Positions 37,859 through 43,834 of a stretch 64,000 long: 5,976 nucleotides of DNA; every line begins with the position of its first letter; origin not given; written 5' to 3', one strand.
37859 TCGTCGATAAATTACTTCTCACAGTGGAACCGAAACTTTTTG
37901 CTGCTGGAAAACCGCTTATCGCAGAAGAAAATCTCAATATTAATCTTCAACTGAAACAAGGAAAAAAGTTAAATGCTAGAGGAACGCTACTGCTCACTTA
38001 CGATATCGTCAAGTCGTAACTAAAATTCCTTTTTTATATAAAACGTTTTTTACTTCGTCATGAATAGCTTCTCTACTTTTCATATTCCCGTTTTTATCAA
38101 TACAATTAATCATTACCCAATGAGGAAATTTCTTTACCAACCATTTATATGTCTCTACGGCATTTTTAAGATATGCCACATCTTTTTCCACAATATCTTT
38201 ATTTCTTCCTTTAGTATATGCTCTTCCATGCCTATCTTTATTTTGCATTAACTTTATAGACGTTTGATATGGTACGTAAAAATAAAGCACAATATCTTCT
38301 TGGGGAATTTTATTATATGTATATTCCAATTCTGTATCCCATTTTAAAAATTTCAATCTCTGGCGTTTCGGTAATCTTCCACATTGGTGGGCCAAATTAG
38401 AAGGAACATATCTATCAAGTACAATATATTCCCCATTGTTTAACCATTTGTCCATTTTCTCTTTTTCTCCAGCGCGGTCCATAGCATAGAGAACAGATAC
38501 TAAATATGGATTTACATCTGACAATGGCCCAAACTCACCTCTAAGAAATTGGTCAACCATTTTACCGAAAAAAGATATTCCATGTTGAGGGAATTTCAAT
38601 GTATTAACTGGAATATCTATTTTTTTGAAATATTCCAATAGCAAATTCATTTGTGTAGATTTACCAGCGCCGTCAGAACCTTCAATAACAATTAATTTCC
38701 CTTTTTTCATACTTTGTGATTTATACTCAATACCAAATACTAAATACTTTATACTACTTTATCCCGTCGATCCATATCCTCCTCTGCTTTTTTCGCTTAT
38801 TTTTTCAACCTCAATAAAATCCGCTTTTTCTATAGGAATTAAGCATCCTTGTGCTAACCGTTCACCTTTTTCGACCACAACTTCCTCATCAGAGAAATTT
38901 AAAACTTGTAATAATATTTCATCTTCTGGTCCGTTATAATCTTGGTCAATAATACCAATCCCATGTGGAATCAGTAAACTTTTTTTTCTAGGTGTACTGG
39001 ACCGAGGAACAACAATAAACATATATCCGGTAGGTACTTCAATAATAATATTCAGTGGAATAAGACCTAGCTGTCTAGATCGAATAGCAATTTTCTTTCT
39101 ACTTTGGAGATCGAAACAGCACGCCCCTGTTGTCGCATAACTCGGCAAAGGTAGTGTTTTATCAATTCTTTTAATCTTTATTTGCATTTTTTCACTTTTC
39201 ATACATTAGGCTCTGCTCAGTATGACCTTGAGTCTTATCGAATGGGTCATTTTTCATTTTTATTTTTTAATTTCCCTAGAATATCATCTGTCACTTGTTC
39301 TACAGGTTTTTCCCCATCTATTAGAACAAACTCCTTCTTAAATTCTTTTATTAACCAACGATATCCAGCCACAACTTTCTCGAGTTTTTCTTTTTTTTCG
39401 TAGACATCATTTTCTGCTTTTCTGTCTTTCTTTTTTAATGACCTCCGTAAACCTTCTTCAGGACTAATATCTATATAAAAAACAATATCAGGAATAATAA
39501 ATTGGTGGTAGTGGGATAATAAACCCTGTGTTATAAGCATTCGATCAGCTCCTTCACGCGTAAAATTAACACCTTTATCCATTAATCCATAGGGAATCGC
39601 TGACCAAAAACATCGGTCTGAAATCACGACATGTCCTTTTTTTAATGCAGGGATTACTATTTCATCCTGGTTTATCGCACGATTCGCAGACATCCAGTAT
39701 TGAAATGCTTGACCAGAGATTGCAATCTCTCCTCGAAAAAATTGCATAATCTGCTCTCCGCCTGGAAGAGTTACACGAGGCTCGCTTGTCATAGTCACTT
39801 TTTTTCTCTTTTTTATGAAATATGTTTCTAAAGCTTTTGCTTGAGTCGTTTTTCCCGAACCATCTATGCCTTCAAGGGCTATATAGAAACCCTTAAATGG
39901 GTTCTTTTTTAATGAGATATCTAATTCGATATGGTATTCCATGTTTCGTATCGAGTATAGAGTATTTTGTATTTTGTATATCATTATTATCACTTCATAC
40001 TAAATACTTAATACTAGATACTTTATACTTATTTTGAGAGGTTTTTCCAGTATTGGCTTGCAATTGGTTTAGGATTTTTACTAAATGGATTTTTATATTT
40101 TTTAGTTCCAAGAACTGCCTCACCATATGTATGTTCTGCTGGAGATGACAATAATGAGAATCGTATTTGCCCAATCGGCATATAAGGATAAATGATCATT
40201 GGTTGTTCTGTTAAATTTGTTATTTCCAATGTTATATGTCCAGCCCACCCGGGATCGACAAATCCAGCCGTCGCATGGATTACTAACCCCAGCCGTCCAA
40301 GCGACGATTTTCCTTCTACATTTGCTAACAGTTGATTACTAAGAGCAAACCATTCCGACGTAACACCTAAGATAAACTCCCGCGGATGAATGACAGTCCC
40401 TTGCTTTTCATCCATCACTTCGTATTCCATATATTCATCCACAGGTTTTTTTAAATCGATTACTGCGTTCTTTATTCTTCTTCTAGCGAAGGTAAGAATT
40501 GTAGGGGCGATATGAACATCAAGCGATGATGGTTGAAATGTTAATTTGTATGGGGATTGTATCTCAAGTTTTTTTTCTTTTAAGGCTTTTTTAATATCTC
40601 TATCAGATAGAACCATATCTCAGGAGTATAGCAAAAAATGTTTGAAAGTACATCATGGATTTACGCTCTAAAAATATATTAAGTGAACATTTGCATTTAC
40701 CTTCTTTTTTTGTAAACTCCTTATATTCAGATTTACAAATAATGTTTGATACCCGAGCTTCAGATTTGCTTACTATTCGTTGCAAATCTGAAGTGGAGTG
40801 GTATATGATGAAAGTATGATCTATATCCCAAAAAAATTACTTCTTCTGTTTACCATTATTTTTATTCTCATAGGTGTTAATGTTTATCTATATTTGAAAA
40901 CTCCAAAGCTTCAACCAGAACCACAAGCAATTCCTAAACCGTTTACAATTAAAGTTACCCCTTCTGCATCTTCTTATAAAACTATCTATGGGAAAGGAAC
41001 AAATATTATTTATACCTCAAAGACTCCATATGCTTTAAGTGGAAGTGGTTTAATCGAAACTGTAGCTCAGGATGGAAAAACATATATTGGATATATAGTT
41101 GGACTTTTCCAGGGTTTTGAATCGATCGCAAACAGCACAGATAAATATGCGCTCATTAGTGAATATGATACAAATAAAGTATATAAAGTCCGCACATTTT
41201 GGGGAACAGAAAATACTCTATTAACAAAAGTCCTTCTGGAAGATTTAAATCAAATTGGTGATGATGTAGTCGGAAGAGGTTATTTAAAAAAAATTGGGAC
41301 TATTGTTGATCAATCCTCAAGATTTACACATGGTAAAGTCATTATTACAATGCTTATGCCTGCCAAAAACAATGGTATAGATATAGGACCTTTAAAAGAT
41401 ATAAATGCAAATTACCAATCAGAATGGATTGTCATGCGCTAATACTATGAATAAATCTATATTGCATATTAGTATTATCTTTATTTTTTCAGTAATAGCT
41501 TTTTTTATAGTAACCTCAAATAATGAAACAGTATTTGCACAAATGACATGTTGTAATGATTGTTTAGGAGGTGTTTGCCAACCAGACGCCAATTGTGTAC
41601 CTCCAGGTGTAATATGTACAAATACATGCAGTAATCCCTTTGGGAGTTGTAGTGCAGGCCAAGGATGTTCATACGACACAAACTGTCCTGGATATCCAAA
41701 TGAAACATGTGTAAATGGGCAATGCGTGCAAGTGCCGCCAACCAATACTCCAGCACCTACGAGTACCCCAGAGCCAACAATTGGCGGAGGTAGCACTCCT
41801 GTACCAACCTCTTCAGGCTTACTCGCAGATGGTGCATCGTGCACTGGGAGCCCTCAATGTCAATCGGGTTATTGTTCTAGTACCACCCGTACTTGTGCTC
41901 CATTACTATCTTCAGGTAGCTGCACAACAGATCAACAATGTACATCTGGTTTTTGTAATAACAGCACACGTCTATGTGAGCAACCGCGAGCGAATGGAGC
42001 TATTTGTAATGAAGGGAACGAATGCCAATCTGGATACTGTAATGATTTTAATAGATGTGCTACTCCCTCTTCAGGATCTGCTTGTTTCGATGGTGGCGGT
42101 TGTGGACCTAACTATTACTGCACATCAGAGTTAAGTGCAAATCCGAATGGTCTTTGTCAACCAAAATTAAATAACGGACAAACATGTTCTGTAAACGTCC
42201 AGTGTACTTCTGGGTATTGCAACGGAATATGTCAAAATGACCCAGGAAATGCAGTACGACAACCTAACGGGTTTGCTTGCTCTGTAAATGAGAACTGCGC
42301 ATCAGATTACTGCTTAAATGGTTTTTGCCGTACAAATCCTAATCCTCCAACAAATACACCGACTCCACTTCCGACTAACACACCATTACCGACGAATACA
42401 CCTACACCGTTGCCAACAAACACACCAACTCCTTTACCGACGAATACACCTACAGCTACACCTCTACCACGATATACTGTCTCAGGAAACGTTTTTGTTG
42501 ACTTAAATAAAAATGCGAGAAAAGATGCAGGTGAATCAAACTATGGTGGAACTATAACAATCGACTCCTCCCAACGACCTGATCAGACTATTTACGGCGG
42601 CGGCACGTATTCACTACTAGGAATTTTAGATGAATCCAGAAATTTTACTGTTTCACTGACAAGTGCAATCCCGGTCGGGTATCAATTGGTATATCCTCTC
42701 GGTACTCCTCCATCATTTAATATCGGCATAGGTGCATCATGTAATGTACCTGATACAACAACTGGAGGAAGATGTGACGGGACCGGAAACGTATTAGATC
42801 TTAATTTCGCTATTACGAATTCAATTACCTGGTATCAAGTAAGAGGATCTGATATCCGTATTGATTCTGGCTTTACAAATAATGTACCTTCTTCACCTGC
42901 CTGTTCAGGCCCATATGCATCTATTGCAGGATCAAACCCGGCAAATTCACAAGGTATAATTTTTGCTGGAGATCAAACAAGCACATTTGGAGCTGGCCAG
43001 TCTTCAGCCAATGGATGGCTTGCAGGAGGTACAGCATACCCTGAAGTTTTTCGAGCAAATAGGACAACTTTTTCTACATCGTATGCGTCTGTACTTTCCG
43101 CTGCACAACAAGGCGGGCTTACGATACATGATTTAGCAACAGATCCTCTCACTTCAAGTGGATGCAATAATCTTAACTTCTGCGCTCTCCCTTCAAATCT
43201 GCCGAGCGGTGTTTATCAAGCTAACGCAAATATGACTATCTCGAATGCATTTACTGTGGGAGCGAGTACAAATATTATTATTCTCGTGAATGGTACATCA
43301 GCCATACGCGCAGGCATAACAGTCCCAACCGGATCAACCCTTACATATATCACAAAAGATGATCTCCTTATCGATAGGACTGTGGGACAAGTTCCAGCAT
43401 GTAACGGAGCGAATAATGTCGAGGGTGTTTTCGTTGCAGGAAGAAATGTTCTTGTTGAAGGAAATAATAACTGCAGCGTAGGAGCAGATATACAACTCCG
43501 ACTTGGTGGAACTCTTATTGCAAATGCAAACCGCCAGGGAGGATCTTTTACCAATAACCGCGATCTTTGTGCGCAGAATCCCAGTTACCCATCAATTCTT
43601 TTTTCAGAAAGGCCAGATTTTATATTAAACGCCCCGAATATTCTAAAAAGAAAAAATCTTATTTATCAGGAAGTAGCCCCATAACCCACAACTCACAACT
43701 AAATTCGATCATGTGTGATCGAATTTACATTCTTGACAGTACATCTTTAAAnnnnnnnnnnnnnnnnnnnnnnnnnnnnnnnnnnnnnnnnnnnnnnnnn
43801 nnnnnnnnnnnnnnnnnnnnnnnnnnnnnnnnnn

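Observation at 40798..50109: Cellulosome-like cohesin/dockerin surface-protein locus sharing a conserved '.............NKNP' C-terminal module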

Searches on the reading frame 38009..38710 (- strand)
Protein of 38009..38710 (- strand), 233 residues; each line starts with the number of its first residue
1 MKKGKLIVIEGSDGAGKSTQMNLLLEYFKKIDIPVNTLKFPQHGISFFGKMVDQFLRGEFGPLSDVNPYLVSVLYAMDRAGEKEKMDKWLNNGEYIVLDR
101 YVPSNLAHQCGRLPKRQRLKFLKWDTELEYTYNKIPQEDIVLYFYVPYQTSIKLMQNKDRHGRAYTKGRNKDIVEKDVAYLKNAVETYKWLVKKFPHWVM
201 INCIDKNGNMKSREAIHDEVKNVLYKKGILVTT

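Call 29: search_protein_families(library=pfam, proteins=[window:38009-38710:-], max_evalue=0.01)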
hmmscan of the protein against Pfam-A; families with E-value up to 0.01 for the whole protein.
window:38009-38710:- (233 aa): 2 families
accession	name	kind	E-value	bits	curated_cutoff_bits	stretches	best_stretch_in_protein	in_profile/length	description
PF02223.23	Thymidylate_kin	-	3.4e-18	66.4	27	1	9-202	1-172/185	Thymidylate kinase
PF01712.25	dNK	-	0.0028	17.9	27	0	96-223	84-201/203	Deoxynucleoside kinase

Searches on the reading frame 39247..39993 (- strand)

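Call 29: search_protein_families(library=pfam, proteins=[window:39247-39993:-], max_evalue=0.01)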
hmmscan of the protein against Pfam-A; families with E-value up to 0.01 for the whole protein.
window:39247-39993:- (248 aa): 6 families
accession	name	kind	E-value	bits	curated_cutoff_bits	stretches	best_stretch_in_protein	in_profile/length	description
PF02223.23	Thymidylate_kin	-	3.7e-32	111.9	27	1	40-238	1-185/185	Thymidylate kinase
PF01712.25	dNK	-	4.5e-08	33.5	27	1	38-239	1-195/203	Deoxynucleoside kinase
PF13207.12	AAA_17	-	5.6e-05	23.9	27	0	156-198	90-132/136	AAA domain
PF13238.12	AAA_18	-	0.00089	20.2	29.4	1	38-196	1-119/128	AAA domain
PF04665.18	Pox_A32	-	0.0011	19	22.8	0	153-203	46-95/242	Poxvirus A32 protein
PF00448.28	SRP54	-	0.0023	18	22.7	1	37-71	3-37/196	SRP54-type protein, GTPase domain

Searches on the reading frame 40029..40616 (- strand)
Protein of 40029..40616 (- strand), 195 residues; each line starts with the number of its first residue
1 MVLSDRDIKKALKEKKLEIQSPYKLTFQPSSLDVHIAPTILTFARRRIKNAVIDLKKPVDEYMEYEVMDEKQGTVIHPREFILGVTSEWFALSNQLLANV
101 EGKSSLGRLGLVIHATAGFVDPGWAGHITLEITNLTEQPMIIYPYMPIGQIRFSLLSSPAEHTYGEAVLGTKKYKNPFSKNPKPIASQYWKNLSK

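Call 29: search_protein_families(library=pfam, proteins=[window:40029-40616:-], max_evalue=0.01)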
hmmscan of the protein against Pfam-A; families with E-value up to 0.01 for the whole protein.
window:40029-40616:- (195 aa): 4 families
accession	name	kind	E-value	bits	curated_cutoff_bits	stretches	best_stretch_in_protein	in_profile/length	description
PF22769.1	DCD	-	3.4e-40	138.1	27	1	2-154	1-151/153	dCTP deaminase-like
PF06559.16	DCD_N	-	2.6e-07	31.1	21.4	1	2-154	4-161/164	2'-deoxycytidine 5'-triphosphate deaminase (DCD) N-terminal domain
PF22569.1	DCD_C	-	0.00032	20.6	22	1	40-168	41-177/192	2'-deoxycytidine 5'-triphosphate deaminase (DCD), C-terminal domain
PF00692.24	dUTPase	-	0.00075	19.7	22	1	79-154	29-102/129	dUTPase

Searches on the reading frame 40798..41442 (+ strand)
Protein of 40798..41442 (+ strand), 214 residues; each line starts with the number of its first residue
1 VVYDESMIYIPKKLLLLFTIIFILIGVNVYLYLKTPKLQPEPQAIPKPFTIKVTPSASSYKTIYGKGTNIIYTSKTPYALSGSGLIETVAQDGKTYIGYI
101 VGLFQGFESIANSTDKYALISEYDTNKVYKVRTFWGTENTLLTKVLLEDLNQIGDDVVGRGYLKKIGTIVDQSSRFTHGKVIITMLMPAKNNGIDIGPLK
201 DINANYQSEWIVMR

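Call 5: search_protein_families(library=pfam, proteins=[window:40798-41442:+], max_evalue=1)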
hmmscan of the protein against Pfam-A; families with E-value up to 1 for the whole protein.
window:40798-41442:+ (214 aa): 0 families

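Call 57: search_protein_families(library=ncbifam, proteins=[window:40798-41442:+], max_evalue=0.1)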
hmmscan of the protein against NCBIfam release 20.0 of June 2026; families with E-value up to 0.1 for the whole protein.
window:40798-41442:+ (214 aa): 1 family
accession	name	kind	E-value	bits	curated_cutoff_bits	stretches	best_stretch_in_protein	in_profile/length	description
NF052260.1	SCO2583_fam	equivalog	0.05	12.3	205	1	10-72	64-125/354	SCO2583 family membrane protein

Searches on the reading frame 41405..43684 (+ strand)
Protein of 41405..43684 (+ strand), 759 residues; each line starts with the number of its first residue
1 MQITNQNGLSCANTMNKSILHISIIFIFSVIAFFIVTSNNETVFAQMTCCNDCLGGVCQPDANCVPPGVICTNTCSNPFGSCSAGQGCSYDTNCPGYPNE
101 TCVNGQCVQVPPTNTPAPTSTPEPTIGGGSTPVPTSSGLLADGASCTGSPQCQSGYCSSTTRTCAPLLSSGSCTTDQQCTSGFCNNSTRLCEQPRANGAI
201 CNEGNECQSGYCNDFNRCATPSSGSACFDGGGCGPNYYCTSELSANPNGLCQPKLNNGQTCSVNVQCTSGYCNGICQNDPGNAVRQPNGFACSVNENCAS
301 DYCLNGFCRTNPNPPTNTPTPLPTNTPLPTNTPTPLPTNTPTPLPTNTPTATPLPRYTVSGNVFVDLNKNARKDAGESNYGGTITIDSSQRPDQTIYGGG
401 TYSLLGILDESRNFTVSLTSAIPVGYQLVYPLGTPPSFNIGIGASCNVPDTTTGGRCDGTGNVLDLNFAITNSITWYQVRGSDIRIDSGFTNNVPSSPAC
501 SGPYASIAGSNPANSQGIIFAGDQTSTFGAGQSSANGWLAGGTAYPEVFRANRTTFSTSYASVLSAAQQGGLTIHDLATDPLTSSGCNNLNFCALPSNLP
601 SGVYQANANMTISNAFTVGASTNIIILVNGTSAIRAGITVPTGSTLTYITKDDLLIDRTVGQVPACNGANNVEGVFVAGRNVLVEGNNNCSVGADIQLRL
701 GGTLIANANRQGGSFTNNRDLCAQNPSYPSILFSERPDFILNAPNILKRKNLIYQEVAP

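Call 5: search_protein_families(library=pfam, proteins=[window:41405-43684:+], max_evalue=1)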
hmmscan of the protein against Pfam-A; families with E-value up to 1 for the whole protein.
window:41405-43684:+ (759 aa): 0 families

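Call 57: search_protein_families(library=ncbifam, proteins=[window:41405-43684:+], max_evalue=0.1)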
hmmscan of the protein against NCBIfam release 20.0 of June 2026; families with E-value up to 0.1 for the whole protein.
window:41405-43684:+ (759 aa): 1 family
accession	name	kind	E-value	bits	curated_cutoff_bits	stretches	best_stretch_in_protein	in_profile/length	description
NF052345.1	S_layer_anammox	exception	0.00022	18.7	1400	1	330-458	1283-1407/1596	Kustd1514 family S-layer glycoprotein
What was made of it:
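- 41405..43684 (+): p759. Layout: signal peptide (probable start Met15 at 41447, 'VFA|Q' site), then a Cys-rich N-terminal region holding five to six 4-Cys modules with the C-x-S-G-Y-C motif, a Pro/Thr linker, an SdrD_B-like start, and a conserved C-terminal domain of about 400 aa of unknown fold ending ...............QEVAP. It carries no cohesin and no dockerin. It is a conserved accessory gene of the cluster. No Pfam or NCBIfam family: calls 5, 57.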

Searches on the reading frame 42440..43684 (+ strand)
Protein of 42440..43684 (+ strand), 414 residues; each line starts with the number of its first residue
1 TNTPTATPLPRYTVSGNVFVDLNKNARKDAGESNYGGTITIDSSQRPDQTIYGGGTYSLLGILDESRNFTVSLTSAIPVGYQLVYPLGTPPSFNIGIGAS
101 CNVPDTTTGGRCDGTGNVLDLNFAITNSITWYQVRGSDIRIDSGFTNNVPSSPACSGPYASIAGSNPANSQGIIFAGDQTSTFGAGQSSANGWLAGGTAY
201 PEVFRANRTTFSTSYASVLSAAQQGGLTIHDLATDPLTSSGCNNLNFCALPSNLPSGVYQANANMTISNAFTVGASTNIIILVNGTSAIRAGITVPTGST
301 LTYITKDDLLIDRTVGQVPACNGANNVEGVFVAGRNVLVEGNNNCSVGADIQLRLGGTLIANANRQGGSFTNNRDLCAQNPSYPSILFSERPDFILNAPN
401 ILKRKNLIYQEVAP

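Call 58: search_solved_structures(query=window:42440-43684:+, max_evalue=5)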
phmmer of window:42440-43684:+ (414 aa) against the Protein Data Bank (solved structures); distinct sequences matched with E-value up to 5: 0.
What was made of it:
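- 41405..43684 (+): No PDB sequence match: call 58.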

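Call 72: find_homologous_proteins(query=window:42440-43684:+)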
Query window:42440-43684:+ (414 aa): 55 proteins with E <= 0.001 among 8000 candidates.
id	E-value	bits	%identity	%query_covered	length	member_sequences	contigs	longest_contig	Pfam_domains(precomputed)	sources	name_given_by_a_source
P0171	7.6e-105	369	45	98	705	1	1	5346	PF13519.13,PF13620.13,PF22904.4,PF17210.10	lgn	-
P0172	2.4e-101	358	46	98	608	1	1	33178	-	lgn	-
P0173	1.3e-99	352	45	100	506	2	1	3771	-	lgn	-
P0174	6.1e-98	347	65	59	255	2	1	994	-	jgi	jgi:hypothetical protein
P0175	2.1e-94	335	44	98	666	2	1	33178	PF17210.10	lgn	-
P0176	5.4e-91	324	45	97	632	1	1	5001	-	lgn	-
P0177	1.3e-90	323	43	96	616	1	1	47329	PF17210.10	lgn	-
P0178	2.1e-90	322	44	97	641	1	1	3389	PF17802.8,PF17210.10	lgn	-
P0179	2.8e-90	321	45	97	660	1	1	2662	-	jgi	jgi:hypothetical protein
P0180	3.6e-88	314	43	97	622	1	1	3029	PF00092.35,PF13519.13,PF17210.10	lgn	-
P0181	2.8e-85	305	43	99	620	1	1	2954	-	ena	-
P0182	3.1e-85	305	42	97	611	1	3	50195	PF17210.10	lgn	-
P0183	2.8e-82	295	41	98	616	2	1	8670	-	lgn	-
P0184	1.3e-81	293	39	98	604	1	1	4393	-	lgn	-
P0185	4.7e-81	291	39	97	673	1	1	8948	-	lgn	-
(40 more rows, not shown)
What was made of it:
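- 41405..43684 (+): 55 homologs were found; some carry SdrD_B, CarboxypepD_reg or VWA Pfam domains: call 72.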
